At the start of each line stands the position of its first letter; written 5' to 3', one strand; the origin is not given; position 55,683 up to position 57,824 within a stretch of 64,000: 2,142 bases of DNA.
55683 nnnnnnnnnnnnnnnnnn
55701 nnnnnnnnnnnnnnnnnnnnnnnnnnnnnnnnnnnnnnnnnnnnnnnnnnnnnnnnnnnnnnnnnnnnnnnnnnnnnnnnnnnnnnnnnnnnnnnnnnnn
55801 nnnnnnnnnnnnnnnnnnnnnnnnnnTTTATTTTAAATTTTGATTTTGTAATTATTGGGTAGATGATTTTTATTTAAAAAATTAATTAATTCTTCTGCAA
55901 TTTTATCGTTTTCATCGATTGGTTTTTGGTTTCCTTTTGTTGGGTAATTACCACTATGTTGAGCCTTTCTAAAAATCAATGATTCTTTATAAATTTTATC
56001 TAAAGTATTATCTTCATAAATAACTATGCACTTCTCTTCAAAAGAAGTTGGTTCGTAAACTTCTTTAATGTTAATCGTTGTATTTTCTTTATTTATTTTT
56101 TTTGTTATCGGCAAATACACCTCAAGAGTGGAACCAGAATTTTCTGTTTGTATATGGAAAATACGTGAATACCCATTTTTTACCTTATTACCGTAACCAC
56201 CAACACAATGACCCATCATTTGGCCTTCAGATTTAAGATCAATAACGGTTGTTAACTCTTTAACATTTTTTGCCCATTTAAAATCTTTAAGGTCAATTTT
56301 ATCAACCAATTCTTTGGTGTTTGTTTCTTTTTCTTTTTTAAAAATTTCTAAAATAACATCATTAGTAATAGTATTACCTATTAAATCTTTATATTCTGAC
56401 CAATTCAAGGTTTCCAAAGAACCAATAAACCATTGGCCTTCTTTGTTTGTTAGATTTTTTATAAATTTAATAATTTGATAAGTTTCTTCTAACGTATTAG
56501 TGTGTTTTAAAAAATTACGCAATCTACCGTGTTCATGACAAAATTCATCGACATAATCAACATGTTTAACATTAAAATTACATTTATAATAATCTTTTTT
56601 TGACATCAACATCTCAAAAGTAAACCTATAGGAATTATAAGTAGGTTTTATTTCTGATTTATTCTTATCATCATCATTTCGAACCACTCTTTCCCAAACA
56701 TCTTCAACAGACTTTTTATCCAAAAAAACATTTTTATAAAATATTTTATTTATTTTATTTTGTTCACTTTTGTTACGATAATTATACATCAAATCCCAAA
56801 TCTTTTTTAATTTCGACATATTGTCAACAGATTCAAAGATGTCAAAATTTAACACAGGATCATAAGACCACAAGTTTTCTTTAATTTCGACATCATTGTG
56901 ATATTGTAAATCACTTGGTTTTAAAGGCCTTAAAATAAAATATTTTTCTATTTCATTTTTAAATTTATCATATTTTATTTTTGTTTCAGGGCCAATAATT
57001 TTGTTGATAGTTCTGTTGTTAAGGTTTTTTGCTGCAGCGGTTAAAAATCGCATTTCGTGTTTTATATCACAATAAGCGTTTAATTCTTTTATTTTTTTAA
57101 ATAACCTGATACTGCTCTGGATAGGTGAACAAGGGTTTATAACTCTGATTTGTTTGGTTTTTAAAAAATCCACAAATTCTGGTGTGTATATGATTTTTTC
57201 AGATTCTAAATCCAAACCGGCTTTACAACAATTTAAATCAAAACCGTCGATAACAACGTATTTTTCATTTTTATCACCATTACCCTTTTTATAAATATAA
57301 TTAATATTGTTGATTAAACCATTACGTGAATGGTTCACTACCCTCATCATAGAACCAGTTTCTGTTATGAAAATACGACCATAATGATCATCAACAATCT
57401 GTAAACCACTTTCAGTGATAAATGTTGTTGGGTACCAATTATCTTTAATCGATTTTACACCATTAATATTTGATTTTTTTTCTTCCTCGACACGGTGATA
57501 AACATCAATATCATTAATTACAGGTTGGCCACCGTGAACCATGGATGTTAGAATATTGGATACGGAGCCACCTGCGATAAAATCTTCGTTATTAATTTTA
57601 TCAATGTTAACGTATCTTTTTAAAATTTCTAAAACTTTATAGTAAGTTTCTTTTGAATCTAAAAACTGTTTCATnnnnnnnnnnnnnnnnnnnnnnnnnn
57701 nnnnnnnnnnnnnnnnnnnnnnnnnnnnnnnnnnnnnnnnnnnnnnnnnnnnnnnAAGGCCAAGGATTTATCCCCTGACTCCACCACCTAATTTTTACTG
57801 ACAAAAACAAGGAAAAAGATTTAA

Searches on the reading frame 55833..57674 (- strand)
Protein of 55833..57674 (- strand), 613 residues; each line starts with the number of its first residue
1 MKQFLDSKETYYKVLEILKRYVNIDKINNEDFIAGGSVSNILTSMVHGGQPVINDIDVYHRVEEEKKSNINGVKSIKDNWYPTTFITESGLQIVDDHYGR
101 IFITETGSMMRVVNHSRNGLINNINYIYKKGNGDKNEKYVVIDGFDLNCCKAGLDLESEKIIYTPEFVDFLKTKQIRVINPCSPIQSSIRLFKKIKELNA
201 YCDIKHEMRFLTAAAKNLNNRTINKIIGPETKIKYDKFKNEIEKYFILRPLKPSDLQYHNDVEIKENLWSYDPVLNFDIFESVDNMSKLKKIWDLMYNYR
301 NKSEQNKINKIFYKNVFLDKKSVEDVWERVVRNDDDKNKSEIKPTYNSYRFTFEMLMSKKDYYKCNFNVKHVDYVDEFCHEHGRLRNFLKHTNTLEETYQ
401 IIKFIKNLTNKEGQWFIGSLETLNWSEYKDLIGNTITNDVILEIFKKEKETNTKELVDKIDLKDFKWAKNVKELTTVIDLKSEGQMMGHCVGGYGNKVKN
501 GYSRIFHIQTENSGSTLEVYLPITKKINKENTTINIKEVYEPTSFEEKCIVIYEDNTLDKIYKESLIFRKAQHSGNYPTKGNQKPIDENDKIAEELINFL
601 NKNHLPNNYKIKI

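Call 10: search_dna_similar(query=window:55833-57674:-, collection=phages, mode=protein, max_rows=20)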
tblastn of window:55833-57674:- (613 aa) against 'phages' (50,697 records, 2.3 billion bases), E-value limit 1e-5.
Records with a match: 2; places in all: 2; records where one place covers at least 80% of the query: 0.
Best place of each record, by identity: <60% 2.
By first word of the organism name: uncultured 2.
By host as written in the record: - 2.
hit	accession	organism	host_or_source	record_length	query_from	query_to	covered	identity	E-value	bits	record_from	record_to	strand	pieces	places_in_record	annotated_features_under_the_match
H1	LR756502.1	uncultured phage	metagenomic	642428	32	249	36%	27.8%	3e-10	70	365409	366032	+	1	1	record has no annotation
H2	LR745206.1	uncultured phage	metagenomic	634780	32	200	28%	30.0%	1e-11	74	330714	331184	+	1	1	record has no annotation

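Call 12: find_related_loci(query=window:55833-57674:-, collection=viral_contigs, flank=6000)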
Query window:55833-57674:- (613 aa) in viral_contigs; peptide patterns used: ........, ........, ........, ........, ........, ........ (x = any residue, [..] = any of these).
11 stretches matched a pattern, but none encodes a relative of the query by tblastn (E <= 1e-3).
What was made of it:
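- Tried and rejected: find_related_loci with the downstream protein in IMG/VR found nothing (call 12).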

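Call 13: search_protein_families(library=pfam, proteins=[window:55833-57674:-], max_evalue=0.01)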
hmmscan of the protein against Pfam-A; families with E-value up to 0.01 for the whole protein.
window:55833-57674:- (613 aa): 1 family
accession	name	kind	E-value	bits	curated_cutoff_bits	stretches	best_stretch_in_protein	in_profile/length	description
PF14284.11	PcfJ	-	1.5e-06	28.5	25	1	452-517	46-115/147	PcfJ-like protein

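Call 59: find_homologous_proteins(query=window:55833-57674:-, max_evalue=0.001)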
Query window:55833-57674:- (613 aa): 63 proteins with E <= 0.001 among 8000 candidates.
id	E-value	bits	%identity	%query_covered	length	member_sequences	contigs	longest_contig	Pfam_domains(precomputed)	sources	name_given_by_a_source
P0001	0.0e+0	1381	100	100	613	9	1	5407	PF14284.12,PF26128.2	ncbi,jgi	jgi:hypothetical protein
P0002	7.2e-248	842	61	100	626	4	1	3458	PF26128.2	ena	-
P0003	5.4e-241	820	59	100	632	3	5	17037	PF26128.2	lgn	-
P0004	6.3e-240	816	59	100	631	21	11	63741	PF26128.2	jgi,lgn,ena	-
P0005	1.1e-189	650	49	99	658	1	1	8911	PF26128.2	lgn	-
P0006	3.8e-185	635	47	100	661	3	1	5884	PF26128.2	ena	-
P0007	9.5e-185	634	48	100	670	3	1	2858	-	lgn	-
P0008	5.2e-184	632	49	100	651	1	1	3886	PF26128.2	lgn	-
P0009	5.5e-184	631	48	100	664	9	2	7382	PF14284.12,PF26128.2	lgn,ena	-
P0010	5.6e-184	631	48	100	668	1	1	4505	PF14284.12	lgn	-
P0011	5.9e-184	631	47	99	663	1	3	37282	PF14284.12,PF26128.2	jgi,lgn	jgi:hypothetical protein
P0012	1.4e-182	627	48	100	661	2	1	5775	PF26128.2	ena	-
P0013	8.7e-182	624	48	100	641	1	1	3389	PF26128.2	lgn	-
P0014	1.3e-180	620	48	100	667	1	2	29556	-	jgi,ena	jgi:hypothetical protein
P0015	2.2e-180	620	47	100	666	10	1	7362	PF14284.12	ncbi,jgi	jgi:hypothetical protein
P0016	2.4e-180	619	47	100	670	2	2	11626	PF14284.12,PF26128.2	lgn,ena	-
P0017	8.2e-180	618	47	100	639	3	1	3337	PF26128.2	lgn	-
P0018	9.6e-180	617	45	100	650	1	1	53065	PF26128.2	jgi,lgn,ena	-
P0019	2.0e-179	616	48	99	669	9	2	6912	PF14284.12,PF26128.2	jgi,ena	jgi:hypothetical protein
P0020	2.3e-179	616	47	100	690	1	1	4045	PF26128.2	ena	-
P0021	1.6e-178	613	46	100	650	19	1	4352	PF26128.2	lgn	-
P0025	2.8e-176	606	48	99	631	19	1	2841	PF26128.2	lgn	-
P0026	2.8e-176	606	48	100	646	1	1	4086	PF26128.2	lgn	-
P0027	6.0e-176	605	48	99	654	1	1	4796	PF26128.2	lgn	-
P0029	7.3e-176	605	48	99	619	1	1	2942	PF14284.12,PF26128.2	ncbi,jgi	jgi:hypothetical protein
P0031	8.5e-174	598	47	99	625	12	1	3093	PF14284.12,PF26128.2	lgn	-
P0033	3.8e-172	592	46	100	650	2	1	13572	PF26128.2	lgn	-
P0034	1.5e-171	590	46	99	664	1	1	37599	PF26128.2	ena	-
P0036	1.2e-169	584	46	100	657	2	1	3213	PF26128.2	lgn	-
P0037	1.4e-168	581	47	99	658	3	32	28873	PF26128.2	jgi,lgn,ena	-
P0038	1.2e-167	578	47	99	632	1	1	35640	PF26128.2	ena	-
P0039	3.6e-167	576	45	99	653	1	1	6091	PF26128.2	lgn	-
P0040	1.7e-161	557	44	100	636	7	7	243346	PF26128.2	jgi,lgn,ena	jgi:hypothetical protein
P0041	7.5e-160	552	44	100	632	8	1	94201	PF26128.2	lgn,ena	-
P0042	2.0e-155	537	46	99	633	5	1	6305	PF14284.12,PF26128.2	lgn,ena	-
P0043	1.4e-151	524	44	100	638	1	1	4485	PF26128.2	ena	-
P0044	7.9e-143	496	42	100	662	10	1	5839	PF26128.2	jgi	jgi:hypothetical protein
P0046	1.9e-134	468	42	100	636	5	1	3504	PF26128.2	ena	-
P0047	2.0e-121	425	45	77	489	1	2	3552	PF26128.2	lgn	-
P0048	2.5e-119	418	45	70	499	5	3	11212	PF26128.2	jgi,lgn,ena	-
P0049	7.1e-118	413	38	100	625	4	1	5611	PF26128.2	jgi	-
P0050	8.2e-117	410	44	73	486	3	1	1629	PF26128.2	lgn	-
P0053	4.3e-106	374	42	77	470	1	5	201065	PF26128.2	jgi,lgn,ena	-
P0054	9.6e-79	284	33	98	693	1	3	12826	PF26128.2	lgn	-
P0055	7.3e-75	271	32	99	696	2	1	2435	PF26128.2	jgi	jgi:hypothetical protein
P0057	3.8e-38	150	26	85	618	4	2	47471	PF26128.2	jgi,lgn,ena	-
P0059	2.4e-22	98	30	61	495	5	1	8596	PF26128.2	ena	-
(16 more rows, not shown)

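Call 60: find_encoding_contigs(protein=P0004, flank=4000, max_places=4)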
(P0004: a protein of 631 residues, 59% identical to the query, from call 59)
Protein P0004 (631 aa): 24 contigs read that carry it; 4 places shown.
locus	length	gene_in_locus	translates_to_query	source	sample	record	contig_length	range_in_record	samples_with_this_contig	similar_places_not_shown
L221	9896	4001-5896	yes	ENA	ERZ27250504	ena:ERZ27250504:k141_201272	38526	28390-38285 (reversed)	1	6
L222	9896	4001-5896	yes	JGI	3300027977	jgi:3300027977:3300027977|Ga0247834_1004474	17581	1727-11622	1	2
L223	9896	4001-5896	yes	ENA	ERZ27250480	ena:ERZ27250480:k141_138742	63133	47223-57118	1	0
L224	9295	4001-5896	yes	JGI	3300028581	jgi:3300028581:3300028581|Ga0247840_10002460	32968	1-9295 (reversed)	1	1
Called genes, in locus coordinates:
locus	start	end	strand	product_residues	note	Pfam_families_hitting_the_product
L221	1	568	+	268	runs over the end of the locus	?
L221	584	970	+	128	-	PF20274:cREC_REC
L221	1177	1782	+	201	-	-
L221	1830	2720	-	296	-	PF07460:NUMOD3 (faint)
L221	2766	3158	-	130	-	-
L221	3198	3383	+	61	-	-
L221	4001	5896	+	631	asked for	PF26128:Gad2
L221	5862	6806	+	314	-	-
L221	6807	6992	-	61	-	PF01165:Ribosomal_S21 (weak)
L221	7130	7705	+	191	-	-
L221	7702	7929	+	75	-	-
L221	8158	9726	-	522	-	-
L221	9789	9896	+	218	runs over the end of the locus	-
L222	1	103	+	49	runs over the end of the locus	-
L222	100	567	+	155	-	PF00186:DHFR_1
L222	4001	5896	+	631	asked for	PF26128:Gad2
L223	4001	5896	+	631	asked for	PF26128:Gad2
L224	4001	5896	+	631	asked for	PF26128:Gad2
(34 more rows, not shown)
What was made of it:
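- Tried and rejected: Its homologs are annotated PF26128 'Gad2' plus PcfJ (calls 59, 60).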

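Call 61: find_encoding_contigs(protein=P0003, flank=4000, max_places=3)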
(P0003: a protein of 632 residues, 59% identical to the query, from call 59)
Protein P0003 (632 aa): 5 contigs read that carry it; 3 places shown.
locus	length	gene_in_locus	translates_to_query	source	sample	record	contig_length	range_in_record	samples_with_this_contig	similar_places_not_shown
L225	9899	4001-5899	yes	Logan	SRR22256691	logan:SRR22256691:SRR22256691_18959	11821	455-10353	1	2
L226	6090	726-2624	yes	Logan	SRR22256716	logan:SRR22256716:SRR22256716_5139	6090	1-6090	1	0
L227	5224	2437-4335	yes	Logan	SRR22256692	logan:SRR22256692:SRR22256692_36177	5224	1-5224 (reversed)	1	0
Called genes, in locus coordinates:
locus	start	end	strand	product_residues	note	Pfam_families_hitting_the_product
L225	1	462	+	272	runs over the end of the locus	PF01149:Fapy_DNA_glyco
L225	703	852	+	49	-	-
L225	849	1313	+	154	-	PF00186:DHFR_1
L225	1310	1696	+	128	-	PF20274:cREC_REC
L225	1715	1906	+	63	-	-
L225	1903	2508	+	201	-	PF00149:Metallophos (weak)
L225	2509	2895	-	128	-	-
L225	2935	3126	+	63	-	-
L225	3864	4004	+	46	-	-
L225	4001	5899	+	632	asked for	PF26128:Gad2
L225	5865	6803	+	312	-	-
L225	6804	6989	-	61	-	PF01165:Ribosomal_S21 (weak)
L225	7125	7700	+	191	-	-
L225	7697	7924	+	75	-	-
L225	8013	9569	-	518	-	-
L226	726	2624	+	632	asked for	PF26128:Gad2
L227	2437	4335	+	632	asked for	PF26128:Gad2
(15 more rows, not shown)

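Call 62: find_encoding_contigs(protein=P0002, flank=4000, max_places=2)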
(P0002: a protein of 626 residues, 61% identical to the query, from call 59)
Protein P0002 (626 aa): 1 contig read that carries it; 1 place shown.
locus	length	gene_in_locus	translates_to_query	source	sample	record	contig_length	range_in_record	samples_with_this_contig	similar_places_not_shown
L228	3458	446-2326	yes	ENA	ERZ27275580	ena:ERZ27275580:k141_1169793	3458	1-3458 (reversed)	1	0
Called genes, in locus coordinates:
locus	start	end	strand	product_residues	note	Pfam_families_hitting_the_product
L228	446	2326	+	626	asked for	PF26128:Gad2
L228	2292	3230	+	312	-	-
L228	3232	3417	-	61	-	PF01165:Ribosomal_S21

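Call 65: find_encoding_contigs(protein=P0005, flank=2000, max_places=1)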
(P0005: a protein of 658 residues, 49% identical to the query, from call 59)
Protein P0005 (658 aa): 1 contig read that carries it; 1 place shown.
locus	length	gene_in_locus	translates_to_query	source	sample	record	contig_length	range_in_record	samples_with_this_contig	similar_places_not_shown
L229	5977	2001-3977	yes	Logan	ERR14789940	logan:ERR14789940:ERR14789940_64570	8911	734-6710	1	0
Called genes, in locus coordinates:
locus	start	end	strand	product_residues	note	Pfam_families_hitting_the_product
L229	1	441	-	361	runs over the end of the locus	-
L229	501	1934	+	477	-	-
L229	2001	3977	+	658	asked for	PF26128:Gad2 (weak)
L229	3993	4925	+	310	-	-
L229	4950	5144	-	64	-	PF01165:Ribosomal_S21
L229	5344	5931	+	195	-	-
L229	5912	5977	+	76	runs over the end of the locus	-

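Call 66: find_encoding_contigs(protein=P0011, flank=2000, max_places=1)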
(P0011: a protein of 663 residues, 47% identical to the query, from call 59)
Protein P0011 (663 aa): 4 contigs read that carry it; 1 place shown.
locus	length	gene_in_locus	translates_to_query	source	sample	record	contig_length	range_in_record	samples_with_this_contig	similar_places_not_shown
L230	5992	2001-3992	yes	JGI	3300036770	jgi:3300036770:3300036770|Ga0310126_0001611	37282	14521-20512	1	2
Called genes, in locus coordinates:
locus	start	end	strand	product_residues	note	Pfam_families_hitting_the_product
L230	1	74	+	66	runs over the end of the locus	-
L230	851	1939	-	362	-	-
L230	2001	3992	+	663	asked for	PF26128:Gad2 (weak), PF14284:PcfJ (faint)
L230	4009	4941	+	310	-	-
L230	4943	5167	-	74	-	PF01165:Ribosomal_S21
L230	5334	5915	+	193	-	-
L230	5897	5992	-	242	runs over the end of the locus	PF05265:DUF723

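Call 67: find_encoding_contigs(protein=P0018, flank=2000, max_places=1)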
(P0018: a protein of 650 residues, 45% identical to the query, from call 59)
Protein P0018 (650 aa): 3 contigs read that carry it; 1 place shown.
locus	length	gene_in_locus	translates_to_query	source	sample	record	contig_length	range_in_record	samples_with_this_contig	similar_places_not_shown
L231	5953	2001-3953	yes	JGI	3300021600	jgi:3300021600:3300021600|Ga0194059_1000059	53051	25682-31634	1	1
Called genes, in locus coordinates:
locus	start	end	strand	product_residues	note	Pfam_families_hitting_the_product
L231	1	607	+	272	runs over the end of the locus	PF00685:Sulfotransfer_1, PF13469:Sulfotransfer_3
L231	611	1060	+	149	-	PF01583:APS_kinase, PF06414:Zeta_toxin (weak), PF08433:KTI12 (weak)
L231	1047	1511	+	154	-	PF01467:CTP_transf_like (weak)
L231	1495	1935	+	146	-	PF09834:DUF2061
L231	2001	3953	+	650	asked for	PF26128:Gad2 (weak)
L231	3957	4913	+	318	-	-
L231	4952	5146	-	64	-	-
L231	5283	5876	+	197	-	-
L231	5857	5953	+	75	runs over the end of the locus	-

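Call 68: find_encoding_contigs(protein=P0040, flank=2000, max_places=1)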
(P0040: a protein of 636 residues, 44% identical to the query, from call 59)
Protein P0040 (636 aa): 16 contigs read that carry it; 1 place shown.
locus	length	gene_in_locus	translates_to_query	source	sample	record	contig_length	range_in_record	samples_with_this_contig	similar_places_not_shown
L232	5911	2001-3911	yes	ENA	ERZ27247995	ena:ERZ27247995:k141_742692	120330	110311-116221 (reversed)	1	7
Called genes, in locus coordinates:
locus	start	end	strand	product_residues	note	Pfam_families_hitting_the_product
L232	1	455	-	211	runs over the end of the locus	PF01223:Endonuclease_NS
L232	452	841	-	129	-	-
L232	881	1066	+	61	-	-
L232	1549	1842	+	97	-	-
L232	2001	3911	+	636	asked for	PF26128:Gad2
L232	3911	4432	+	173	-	-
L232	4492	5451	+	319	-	-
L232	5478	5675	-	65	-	PF01165:Ribosomal_S21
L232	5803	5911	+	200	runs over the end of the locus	-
